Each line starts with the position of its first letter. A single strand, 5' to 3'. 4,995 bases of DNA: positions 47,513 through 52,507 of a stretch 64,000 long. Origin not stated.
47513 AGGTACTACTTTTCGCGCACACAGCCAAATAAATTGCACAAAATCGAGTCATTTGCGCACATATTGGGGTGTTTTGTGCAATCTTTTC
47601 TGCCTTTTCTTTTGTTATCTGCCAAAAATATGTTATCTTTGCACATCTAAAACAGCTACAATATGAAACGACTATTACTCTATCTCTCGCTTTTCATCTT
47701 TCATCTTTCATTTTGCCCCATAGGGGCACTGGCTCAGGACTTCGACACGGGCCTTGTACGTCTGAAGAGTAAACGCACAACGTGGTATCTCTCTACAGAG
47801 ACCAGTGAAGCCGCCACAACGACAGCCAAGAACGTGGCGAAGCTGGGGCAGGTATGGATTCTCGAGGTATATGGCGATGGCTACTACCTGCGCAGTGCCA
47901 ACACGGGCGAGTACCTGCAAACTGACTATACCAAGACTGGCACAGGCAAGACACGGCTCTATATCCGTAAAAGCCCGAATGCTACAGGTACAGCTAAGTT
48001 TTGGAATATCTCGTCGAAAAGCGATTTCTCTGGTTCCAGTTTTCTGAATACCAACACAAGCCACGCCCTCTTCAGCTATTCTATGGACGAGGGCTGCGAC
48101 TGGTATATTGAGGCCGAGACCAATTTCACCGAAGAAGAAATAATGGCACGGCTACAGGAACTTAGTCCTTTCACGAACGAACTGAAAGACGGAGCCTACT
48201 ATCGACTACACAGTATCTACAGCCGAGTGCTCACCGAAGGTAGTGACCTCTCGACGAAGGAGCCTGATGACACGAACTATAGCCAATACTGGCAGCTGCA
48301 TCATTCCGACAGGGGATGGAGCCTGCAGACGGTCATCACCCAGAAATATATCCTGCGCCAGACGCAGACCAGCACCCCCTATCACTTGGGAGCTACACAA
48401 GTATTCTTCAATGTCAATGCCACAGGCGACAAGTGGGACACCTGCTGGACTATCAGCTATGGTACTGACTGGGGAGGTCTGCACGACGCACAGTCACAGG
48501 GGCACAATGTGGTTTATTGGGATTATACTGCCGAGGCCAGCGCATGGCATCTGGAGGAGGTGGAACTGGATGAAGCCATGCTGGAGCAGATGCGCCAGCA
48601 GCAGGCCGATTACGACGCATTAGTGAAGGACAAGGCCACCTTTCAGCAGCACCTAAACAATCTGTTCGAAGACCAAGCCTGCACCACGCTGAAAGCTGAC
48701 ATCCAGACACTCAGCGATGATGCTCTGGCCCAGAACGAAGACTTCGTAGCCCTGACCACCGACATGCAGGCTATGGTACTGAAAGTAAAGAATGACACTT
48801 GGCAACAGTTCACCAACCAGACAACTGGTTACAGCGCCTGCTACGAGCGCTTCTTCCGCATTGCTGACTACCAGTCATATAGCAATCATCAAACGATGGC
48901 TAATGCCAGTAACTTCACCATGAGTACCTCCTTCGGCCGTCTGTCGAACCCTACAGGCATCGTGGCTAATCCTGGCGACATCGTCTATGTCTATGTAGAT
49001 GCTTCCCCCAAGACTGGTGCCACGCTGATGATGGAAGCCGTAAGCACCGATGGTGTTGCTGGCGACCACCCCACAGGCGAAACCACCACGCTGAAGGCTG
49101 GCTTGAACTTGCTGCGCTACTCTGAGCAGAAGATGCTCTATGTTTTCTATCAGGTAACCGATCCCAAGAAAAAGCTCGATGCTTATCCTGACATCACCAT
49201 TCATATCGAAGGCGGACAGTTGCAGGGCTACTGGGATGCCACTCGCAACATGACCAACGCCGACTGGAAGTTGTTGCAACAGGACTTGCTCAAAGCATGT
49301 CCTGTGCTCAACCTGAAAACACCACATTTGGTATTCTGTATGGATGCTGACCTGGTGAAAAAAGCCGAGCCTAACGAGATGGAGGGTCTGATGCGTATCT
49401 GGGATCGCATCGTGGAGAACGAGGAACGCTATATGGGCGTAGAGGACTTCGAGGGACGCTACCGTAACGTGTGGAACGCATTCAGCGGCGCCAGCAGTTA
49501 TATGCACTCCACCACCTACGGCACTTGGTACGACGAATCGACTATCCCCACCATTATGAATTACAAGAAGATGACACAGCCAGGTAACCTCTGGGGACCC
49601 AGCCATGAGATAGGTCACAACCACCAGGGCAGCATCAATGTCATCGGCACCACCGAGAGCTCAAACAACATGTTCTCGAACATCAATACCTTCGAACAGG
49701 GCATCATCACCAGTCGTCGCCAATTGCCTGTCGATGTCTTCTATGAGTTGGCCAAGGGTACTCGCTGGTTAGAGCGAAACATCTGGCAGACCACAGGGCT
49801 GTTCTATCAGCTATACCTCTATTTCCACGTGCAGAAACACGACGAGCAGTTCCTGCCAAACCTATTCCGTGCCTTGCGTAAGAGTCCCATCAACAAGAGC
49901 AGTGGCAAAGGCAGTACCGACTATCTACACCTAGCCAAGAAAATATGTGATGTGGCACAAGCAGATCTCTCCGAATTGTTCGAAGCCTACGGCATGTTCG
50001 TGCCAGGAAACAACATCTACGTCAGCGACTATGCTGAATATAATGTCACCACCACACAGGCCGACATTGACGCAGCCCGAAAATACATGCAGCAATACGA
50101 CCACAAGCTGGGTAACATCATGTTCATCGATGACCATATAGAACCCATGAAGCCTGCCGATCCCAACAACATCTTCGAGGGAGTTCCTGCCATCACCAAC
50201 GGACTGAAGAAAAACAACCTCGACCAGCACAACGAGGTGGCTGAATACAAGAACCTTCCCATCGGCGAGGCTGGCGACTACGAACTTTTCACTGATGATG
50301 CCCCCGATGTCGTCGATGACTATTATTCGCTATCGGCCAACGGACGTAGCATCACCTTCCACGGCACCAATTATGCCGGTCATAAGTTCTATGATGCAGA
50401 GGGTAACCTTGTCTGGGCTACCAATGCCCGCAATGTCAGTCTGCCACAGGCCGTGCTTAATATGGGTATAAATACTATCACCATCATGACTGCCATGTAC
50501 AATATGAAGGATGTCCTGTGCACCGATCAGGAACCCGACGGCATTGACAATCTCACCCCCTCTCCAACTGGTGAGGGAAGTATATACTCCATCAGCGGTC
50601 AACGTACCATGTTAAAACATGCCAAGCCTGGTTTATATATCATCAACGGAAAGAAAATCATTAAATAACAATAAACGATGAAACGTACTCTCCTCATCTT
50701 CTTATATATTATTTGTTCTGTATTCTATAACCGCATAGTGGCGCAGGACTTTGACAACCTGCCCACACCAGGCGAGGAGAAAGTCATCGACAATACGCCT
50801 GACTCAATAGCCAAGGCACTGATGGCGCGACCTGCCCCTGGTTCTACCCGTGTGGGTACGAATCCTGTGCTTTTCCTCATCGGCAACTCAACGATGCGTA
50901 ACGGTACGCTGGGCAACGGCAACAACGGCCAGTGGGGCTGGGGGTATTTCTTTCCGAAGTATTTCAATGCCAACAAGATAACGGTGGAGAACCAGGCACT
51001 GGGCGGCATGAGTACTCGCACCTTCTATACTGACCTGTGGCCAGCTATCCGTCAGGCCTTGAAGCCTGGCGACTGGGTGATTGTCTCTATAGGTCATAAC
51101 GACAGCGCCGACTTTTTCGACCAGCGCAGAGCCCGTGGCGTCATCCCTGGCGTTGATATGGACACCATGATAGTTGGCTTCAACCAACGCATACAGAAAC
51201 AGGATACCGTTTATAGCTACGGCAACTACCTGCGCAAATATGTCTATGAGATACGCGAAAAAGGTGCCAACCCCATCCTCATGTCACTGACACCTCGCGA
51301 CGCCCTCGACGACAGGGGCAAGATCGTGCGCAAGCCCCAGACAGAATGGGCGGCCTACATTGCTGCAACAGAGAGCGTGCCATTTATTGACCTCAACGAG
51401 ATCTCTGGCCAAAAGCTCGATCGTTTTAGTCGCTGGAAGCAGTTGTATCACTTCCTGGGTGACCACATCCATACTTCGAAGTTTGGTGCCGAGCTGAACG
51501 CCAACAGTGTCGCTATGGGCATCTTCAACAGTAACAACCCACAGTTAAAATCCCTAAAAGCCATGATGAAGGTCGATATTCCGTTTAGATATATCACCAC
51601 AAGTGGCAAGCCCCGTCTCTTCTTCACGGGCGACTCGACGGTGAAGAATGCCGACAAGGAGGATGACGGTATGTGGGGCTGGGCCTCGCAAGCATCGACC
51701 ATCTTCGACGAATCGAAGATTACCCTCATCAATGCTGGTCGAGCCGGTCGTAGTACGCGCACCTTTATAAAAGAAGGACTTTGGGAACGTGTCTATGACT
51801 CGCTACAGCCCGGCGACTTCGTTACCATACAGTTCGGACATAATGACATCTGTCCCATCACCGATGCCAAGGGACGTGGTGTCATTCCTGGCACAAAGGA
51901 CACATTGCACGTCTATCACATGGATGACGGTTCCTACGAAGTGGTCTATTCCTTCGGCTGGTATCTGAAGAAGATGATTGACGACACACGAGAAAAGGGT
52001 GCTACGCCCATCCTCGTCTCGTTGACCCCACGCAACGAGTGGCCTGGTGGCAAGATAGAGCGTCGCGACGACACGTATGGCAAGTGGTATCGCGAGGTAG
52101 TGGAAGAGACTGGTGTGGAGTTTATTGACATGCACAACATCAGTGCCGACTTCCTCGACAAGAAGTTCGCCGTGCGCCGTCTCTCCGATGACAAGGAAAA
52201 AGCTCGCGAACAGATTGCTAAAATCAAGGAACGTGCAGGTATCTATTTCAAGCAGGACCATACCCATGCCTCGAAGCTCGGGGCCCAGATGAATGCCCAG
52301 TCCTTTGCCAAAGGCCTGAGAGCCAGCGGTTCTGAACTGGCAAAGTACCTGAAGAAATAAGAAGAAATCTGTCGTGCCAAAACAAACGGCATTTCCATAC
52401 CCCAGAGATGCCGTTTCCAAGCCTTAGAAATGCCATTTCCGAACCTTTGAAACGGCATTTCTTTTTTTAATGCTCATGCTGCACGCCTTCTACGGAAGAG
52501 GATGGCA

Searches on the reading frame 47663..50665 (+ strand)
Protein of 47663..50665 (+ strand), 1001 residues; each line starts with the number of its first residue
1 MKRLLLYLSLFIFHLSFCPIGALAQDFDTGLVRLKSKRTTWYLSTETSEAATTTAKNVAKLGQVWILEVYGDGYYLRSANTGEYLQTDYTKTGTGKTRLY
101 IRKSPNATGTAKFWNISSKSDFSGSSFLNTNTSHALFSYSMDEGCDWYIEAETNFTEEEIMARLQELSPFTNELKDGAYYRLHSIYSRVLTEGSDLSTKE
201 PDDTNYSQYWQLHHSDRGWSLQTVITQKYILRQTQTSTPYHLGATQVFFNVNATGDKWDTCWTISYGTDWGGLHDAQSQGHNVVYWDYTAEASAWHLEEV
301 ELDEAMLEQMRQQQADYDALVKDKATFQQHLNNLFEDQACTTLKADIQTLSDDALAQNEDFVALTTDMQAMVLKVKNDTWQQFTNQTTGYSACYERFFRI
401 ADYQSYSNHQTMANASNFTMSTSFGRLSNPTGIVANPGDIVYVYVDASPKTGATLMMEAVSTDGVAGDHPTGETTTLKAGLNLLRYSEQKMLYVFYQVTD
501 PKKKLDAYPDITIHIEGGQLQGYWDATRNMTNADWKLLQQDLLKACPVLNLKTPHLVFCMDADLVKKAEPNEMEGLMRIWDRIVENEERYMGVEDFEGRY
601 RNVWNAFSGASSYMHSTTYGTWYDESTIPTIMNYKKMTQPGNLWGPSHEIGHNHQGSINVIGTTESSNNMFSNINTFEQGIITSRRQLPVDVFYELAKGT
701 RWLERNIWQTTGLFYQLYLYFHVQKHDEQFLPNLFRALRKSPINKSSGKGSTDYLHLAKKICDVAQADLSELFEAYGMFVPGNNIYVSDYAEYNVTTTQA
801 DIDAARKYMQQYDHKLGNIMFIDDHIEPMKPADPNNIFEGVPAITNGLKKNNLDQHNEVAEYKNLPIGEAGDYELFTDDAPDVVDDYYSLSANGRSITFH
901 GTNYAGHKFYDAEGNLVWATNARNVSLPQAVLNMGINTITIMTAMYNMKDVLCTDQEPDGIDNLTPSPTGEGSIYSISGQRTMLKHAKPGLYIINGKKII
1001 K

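Call 10: search_protein_families(library=pfam, proteins=[window:47663-50665:+], max_evalue=0.01)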
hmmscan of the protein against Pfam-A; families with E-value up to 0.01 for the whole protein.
window:47663-50665:+ (1001 aa): 1 family
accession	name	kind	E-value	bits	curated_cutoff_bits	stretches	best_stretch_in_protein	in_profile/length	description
PF13402.12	Peptidase_M60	-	2.5e-27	96.5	25.8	1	531-777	14-275/275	Peptidase M60, enhancin and enhancin-like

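Call 80: search_protein_families(library=ncbifam, proteins=[window:47663-50665:+], max_evalue=0.01)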
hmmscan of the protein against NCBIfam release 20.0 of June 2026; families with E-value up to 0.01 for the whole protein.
window:47663-50665:+ (1001 aa): 0 families

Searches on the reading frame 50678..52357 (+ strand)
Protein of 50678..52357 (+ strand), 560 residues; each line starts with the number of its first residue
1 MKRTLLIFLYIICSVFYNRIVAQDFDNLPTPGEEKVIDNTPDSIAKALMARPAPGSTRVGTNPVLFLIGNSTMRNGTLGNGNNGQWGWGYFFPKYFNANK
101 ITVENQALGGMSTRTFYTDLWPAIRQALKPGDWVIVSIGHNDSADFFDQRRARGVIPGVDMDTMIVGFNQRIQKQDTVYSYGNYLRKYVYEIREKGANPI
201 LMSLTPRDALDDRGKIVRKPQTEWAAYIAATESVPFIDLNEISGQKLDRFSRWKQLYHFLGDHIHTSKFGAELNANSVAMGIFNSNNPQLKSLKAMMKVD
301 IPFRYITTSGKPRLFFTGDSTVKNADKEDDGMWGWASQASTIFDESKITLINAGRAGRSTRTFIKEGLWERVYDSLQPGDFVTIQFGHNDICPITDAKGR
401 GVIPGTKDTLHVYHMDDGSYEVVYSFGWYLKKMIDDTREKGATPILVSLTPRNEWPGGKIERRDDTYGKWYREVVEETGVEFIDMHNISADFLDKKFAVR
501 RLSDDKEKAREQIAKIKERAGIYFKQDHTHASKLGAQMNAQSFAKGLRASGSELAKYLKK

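Call 67: search_protein_families(library=pfam, proteins=[window:50678-52357:+], max_evalue=0.001)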
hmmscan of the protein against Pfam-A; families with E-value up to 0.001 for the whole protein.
window:50678-52357:+ (560 aa): 2 families
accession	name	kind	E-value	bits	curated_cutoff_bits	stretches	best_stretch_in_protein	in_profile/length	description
PF13472.12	Lipase_GDSL_2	-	3.3e-26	93.3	32.9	2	316-491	1-155/178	GDSL-like Lipase/Acylhydrolase family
PF00657.28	Lipase_GDSL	-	2e-16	61.2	23.6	2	65-275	1-205/208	GDSL-like Lipase/Acylhydrolase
